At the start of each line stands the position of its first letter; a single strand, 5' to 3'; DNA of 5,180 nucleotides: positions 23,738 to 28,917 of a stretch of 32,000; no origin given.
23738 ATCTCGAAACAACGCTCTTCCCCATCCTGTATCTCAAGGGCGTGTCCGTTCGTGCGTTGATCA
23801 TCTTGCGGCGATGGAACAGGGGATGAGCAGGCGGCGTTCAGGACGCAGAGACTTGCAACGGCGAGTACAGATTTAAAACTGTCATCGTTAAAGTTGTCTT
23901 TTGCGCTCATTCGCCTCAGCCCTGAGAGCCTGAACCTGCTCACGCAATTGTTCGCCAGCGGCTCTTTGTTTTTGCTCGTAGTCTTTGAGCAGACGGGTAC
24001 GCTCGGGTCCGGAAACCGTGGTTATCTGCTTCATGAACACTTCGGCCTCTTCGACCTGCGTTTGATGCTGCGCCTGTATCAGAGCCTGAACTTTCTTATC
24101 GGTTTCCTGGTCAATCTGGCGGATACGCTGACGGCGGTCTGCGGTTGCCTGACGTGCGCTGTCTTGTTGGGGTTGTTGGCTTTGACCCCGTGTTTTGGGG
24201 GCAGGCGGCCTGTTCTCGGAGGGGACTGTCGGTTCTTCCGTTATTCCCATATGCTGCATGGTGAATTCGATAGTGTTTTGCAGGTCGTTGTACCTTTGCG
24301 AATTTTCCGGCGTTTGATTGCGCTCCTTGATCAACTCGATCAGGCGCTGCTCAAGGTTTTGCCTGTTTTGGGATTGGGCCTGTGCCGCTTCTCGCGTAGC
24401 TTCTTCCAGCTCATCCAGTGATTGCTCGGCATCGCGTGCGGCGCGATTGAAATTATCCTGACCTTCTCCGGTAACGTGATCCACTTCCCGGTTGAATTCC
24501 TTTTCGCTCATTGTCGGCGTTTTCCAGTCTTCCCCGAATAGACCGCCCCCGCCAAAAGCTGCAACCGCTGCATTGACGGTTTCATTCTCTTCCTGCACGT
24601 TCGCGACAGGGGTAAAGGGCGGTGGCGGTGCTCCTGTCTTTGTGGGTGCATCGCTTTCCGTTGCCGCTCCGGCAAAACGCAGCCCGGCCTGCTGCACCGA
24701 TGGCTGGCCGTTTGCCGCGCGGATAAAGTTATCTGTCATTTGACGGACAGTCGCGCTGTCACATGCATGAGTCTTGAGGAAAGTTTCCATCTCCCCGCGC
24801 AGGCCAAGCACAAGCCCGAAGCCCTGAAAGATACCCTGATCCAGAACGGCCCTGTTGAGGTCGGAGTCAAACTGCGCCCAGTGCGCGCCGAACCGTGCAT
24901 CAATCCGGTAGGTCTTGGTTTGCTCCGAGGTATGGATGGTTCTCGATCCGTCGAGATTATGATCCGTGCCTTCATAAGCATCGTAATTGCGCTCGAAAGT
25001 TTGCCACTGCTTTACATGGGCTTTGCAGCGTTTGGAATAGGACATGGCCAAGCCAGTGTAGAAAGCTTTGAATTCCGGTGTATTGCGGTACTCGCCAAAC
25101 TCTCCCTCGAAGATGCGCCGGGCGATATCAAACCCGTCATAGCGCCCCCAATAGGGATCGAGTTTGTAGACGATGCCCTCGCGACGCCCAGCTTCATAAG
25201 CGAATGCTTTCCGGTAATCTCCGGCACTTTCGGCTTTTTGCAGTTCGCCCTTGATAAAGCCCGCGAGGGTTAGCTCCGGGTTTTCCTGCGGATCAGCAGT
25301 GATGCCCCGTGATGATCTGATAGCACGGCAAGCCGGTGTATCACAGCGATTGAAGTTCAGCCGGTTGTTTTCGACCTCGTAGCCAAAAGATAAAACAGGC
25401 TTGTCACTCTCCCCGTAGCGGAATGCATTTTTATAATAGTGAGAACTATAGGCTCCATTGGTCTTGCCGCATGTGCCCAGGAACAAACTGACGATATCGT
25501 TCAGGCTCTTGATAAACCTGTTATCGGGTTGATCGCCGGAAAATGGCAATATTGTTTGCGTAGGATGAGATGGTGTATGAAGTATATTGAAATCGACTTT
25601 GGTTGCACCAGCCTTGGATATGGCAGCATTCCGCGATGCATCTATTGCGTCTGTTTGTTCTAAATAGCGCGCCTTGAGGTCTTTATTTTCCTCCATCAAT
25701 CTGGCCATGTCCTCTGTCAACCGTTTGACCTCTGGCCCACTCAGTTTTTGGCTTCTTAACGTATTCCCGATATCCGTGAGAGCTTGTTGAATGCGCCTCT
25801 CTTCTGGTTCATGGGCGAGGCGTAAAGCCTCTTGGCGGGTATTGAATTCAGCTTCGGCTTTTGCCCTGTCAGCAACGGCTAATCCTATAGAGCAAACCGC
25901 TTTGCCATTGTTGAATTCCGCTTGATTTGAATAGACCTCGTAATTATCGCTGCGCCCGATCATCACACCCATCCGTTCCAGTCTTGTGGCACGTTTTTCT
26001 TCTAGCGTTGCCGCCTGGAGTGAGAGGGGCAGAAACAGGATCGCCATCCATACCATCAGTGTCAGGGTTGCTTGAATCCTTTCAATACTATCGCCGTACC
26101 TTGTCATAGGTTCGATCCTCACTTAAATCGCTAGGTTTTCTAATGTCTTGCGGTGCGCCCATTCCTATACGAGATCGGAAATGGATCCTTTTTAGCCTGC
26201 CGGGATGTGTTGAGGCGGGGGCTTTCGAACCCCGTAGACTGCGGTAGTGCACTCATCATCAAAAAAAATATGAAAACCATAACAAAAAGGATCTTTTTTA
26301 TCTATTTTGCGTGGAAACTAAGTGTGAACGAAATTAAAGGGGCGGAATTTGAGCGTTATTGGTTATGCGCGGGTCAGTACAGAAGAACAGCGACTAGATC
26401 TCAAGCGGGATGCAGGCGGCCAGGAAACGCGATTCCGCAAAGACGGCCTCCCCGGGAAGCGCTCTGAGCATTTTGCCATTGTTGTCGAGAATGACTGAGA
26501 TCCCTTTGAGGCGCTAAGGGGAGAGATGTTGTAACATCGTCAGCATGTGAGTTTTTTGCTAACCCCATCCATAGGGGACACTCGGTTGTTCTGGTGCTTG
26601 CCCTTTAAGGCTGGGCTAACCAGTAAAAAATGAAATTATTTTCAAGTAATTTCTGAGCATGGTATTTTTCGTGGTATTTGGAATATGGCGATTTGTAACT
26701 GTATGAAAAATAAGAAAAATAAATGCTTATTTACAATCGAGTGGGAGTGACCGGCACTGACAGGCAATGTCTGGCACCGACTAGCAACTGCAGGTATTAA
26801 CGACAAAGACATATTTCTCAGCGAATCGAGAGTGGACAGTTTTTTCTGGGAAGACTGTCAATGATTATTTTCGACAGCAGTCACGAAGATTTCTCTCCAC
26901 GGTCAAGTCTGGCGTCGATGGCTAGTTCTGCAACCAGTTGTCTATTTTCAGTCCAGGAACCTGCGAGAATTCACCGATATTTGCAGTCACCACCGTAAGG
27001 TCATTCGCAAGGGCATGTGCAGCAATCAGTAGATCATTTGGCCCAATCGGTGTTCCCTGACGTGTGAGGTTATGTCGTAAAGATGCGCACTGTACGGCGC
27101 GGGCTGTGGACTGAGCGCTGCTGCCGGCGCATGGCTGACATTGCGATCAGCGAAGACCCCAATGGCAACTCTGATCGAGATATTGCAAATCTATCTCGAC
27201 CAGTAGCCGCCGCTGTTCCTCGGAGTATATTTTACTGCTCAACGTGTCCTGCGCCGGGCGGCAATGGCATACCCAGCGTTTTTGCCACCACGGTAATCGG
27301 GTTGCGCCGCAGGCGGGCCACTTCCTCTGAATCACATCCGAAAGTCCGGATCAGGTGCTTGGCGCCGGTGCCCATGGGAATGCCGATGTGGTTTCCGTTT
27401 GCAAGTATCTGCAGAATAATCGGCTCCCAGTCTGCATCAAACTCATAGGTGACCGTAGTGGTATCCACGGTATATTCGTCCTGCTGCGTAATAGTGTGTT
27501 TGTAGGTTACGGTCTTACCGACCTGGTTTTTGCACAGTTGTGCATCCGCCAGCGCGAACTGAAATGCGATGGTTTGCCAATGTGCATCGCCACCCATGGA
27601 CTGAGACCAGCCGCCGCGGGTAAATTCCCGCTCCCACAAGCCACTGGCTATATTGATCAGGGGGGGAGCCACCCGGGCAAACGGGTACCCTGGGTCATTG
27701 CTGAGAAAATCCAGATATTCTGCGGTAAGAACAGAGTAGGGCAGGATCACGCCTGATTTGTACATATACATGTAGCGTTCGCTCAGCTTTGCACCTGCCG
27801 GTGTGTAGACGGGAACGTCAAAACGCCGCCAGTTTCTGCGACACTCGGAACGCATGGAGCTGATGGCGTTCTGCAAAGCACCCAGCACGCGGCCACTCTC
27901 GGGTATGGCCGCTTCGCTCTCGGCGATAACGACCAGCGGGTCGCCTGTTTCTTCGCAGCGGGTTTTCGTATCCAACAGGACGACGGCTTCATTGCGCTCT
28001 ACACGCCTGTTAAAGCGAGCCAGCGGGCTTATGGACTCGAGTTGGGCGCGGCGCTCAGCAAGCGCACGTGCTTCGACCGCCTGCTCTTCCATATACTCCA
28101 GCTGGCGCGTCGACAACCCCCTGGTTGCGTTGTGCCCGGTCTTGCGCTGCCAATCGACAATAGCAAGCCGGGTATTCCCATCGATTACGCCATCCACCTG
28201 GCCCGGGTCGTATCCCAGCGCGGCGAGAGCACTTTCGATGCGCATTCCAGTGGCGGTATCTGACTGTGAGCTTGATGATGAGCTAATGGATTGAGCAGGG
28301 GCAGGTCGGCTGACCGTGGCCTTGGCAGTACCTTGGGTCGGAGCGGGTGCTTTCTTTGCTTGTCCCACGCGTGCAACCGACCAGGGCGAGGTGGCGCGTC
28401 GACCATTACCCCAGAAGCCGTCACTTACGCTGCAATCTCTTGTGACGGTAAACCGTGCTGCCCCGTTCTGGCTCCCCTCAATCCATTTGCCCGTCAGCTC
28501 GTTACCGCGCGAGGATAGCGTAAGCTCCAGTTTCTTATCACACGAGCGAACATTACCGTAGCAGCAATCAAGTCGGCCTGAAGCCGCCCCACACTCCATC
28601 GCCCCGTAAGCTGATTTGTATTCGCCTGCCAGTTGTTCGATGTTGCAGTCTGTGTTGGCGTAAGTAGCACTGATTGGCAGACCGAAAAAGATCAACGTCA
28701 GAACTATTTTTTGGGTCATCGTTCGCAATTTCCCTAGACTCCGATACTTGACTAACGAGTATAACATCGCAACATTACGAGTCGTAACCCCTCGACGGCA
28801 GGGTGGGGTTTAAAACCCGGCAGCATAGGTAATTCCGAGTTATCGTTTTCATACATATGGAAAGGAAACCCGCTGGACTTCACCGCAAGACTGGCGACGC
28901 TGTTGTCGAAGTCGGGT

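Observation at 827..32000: Eight-member paralogous family of Sec-exported proteins sharing a two-cysteine C-terminal module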

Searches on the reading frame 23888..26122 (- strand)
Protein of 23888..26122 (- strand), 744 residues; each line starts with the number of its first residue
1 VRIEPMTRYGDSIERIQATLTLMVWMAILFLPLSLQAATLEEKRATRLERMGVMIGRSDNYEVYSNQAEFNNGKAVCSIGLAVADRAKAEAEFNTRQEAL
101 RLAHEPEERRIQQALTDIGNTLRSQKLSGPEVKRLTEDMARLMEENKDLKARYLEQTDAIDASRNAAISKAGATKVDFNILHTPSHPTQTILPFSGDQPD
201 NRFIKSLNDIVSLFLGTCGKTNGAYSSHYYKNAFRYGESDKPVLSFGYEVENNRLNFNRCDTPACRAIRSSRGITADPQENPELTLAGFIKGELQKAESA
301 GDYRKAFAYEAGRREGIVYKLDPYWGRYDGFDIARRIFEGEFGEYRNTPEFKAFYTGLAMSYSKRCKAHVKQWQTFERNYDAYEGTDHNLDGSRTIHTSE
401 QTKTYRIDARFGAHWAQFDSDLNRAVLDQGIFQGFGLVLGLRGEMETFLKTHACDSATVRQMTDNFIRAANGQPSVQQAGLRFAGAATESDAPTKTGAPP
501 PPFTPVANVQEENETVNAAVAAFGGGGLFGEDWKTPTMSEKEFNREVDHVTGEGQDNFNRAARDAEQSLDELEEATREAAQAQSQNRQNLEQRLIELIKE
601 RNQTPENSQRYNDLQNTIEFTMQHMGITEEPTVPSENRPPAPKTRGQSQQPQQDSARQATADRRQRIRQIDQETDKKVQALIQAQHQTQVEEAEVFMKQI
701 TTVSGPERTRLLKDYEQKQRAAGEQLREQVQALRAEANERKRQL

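Call 5: search_protein_families(library=pfam, proteins=[window:23888-26122:-], max_evalue=1)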
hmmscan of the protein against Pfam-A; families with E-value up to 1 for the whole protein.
window:23888-26122:- (744 aa): 3 families
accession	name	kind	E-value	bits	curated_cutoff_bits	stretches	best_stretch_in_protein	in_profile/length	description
PF11155.13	DUF2935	-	0.022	15.7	24.4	0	566-700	22-100/121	Domain of unknown function (DUF2935)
PF06069.16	PerC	-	0.093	13.4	22.6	1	584-629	33-78/90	PerC transcriptional activator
PF09166.15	Biliv-reduc_cat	-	0.11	13.4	24.5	1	21-60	39-78/113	Biliverdin reductase, catalytic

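Call 17: search_protein_families(library=ncbifam, proteins=[window:23888-26122:-], max_evalue=0.1)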
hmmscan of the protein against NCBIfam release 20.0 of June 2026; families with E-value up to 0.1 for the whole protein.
window:23888-26122:- (744 aa): 0 families

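Call 74: search_protein_families(library=padloc, proteins=[window:23888-26122:-], max_evalue=0.01)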
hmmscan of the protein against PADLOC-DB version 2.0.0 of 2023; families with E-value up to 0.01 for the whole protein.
window:23888-26122:- (744 aa): 0 families

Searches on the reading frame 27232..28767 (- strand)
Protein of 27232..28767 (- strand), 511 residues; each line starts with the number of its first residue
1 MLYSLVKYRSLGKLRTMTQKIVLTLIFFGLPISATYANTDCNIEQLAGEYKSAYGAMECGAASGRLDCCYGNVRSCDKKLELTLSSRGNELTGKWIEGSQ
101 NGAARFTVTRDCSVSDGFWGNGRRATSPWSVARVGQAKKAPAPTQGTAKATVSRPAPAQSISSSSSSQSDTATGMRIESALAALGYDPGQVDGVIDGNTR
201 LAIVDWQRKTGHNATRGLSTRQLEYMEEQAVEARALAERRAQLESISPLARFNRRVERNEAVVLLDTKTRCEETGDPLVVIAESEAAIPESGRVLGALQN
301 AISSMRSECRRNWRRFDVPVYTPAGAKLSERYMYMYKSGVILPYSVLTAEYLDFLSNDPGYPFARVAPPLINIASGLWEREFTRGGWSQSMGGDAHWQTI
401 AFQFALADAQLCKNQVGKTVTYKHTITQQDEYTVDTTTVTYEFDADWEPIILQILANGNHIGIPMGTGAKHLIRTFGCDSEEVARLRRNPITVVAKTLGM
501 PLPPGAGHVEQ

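Call 5: search_protein_families(library=pfam, proteins=[window:27232-28767:-], max_evalue=1)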
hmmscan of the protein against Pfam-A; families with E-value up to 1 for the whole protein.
window:27232-28767:- (511 aa): 3 families
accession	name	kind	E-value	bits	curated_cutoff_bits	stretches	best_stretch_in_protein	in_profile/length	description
PF01471.23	PG_binding_1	-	6.7e-06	26.6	23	1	177-215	8-46/57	Putative peptidoglycan binding domain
PF08823.16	PG_binding_2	-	0.086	13.6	21.1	1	176-207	20-51/74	Putative peptidoglycan binding domain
PF15761.10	IMUP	-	0.16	13.2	27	1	128-172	16-66/107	Immortalisation up-regulated protein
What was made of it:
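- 27232..28719 (-): Candidate E (495 aa). Layout: signal peptide; Cys-rich beta domain; PG_binding_1; C-terminal region with two Cys and a GCDS..V..LRRN motif. Family membership is not demonstrated. PG_binding_1 6.7e-6, above the gathering score (call 5).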

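Call 17: search_protein_families(library=ncbifam, proteins=[window:27232-28767:-], max_evalue=0.1)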
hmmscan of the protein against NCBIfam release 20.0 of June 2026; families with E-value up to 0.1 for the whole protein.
window:27232-28767:- (511 aa): 4 families
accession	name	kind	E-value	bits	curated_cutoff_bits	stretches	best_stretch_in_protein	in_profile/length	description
TIGR03979.1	His_Ser_Rich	equivalog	1.7e-08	34.6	121.65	1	127-223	88-183/190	His-Xaa-Ser repeat protein HxsA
NF052377.1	lmo1851_S41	exception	0.00013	20.8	725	1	174-220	393-439/468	lmo1851 family serine protease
NF004786.0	PRK06132.1-3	equivalog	0.00048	19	329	1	133-216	184-267/418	hypothetical protein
TIGR02869.1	spore_SleB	equivalog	0.0017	18.3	236.5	1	175-220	17-61/201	spore cortex-lytic enzyme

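Call 69: predict_structure(alignment_id=A5)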
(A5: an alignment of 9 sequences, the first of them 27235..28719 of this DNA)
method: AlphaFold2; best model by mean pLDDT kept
length: 495 residues; sequences in the alignment: 9
mean_pLDDT: 44.2   pTM: 0.27
mean pLDDT of the five models: 44.2, 41.1, 40.9, 40.6, 39.6
residues with pLDDT >= 90: 0; 70-90: 69; 50-70: 69; < 50: 357
segments of 3 or more residues with pLDDT < 50: 1-21, 105-112, 120-185, 195-201, 216-386, 404-456, 472-495
pLDDT, mean of each block of 10 residues (from residue 1): 32 30 72 76 85 82 82 78 75 72 45 52 32 24 23 30 32 33 49 48 53 46 36 37 35 37 35 35 37 38 37 36 33 36 27 26 27 34 49 56 44 34 44 39 35 48 55 41 34 26
secondary structure, 60 per line:
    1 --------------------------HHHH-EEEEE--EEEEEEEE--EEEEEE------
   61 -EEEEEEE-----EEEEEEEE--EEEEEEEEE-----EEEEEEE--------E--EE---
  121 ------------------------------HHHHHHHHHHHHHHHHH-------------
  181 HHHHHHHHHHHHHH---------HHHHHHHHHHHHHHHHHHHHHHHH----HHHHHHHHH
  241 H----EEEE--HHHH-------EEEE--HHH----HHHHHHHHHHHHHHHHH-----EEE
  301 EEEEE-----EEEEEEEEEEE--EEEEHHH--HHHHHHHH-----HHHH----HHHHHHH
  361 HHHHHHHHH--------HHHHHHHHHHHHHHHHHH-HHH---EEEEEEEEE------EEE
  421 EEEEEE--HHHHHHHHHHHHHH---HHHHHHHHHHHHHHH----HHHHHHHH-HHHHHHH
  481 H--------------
elements in order: H27-30 E32-36 E39-46 E49-54 E62-68 E74-81 E84-92 E98-104 H151-167 H181-194 H204-227 H232-241 E246-249 H252-255 E263-266 H276-292 E298-305 E311-321 E324-327 H333-340 H346-349 H354-369 H378-395 E403-411 E418-426 H429-442 H446-460 H465-472 H474-481
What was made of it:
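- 27232..28719 (-): AlphaFold2 pLDDT 44 (call 69).
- Tried and rejected: AlphaFold2 with 9 close homologues gave pLDDT 44 (call 69).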

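Call 74: search_protein_families(library=padloc, proteins=[window:27232-28719:-], max_evalue=0.01)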
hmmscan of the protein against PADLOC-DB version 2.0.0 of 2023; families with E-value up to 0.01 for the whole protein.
window:27232-28719:- (495 aa): 0 families

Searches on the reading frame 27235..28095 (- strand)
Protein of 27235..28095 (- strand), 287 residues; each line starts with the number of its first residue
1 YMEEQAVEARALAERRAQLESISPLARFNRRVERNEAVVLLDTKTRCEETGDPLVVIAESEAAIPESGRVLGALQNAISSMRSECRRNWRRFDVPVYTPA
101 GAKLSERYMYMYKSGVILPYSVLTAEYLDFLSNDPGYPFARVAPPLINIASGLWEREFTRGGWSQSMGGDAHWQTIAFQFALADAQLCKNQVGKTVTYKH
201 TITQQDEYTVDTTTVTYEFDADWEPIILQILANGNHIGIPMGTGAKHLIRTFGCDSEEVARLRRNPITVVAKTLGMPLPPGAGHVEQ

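Call 47: find_homologous_proteins(query=window:27235-28095:-, max_evalue=0.01)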
Query window:27235-28095:- (287 aa): 8 proteins with E <= 0.01 among 4200 candidates.
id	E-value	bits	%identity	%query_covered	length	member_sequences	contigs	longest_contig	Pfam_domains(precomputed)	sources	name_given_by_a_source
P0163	2.9e-190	648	100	100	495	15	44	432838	PF01471.24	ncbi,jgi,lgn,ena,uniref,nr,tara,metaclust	ncbi:peptidoglycan-binding domain-containing protein [Haliea sp.]|jgi:peptidoglycan hydrolase-like p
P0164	1.1e-169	581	88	100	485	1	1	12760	-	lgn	-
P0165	8.7e-168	575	88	99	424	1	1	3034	-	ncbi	ncbi:MAG: hypothetical protein RIC89_08955 [Pseudomonadales bacterium]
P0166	5.1e-167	572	86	100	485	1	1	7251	-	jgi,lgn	jgi:peptidoglycan hydrolase-like protein with peptidoglycan-binding domain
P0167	6.7e-165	565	87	99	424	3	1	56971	-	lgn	-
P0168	1.6e-161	554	84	100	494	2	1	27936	-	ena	-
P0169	1.6e-69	252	50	78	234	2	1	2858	-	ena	-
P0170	6.4e-62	227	97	36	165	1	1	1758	-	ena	-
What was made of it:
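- On PG_binding_1 (in E): The homologue P0163 is named a peptidoglycan-binding protein (call 47).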

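Call 51: find_encoding_contigs(protein=P0163, flank=10000, max_places=3)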
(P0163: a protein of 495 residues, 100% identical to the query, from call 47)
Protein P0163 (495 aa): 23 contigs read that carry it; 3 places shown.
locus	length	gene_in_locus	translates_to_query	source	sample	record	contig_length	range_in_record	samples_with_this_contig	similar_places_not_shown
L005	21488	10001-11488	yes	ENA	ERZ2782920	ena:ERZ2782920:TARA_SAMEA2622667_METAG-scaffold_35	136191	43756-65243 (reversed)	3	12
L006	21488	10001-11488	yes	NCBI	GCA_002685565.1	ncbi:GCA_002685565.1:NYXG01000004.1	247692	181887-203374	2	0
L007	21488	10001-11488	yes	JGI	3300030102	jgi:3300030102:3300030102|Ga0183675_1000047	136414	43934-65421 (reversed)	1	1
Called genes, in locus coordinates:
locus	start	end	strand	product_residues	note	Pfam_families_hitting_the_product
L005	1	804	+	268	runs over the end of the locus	PF00106:adh_short, PF08659:KR, PF13561:adh_short_C2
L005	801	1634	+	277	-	PF12973:Cupin_7 (faint), PF14499:DUF4437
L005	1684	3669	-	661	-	PF13432:TPR_16 (faint)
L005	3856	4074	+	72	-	PF01361:Tautomerase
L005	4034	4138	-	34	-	-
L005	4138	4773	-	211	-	-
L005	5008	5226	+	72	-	-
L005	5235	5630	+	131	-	PF00872:Transposase_mut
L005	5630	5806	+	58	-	-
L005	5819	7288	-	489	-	-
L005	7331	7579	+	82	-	-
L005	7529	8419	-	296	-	PF13328:HD_4 (weak)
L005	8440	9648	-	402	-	-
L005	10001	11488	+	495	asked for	PF01471:PG_binding_1 (weak)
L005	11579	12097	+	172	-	PF01850:PIN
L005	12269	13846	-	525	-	PF00117:GATase, PF07722:Peptidase_C26, PF02540:NAD_synthase, PF00958:GMP_synt_C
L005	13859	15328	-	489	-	PF00478:IMPDH, PF00571:CBS, PF03060:NMO, PF01070:FMN_dh, PF01645:Glu_synthase (faint)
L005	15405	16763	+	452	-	PF13742:tRNA_anti_2, PF01336:tRNA_anti-codon, PF02601:Exonuc_VII_L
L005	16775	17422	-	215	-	PF00027:cNMP_binding, PF13545:HTH_Crp_2, PF00325:Crp (weak)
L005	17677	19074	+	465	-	PF00072:Response_reg, PF00211:Guanylate_cyc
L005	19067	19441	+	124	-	PF00072:Response_reg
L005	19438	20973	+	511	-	PF00672:HAMP, PF00512:HisKA, PF02518:HATPase_c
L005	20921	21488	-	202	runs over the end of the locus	-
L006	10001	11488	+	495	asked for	PF01471:PG_binding_1 (weak)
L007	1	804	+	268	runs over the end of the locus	PF00106:adh_short, PF08659:KR, PF13561:adh_short_C2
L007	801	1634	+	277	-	PF12973:Cupin_7 (faint), PF14499:DUF4437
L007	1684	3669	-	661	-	PF13432:TPR_16 (faint)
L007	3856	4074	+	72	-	PF01361:Tautomerase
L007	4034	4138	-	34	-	-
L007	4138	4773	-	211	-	-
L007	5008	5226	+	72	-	-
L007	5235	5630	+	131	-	PF00872:Transposase_mut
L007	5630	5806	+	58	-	-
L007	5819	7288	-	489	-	-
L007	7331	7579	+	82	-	-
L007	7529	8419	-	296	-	PF13328:HD_4 (weak)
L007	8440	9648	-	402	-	-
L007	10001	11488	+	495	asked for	PF01471:PG_binding_1 (weak)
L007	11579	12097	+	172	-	PF01850:PIN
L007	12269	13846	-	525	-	PF00117:GATase, PF07722:Peptidase_C26, PF02540:NAD_synthase, PF00958:GMP_synt_C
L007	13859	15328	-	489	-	PF00478:IMPDH, PF00571:CBS, PF03060:NMO, PF01070:FMN_dh, PF01645:Glu_synthase (faint)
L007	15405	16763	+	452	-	PF13742:tRNA_anti_2, PF01336:tRNA_anti-codon, PF02601:Exonuc_VII_L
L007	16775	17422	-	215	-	PF00027:cNMP_binding, PF13545:HTH_Crp_2, PF00325:Crp (weak)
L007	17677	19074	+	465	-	PF00072:Response_reg, PF00211:Guanylate_cyc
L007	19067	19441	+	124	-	PF00072:Response_reg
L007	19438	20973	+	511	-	PF00672:HAMP, PF00512:HisKA, PF02518:HATPase_c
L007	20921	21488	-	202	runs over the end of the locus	-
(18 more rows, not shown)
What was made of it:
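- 26733..32000 (.): Horizontally shared block: PIN remnant, E, a 402-aa exported protein, an HD_4 protein and F'. It is 96% DNA-identical to a Haliea sp. contig and to TARA ocean metagenome contigs. Gene order in L005-L007, with a transposase nearby (call 51).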
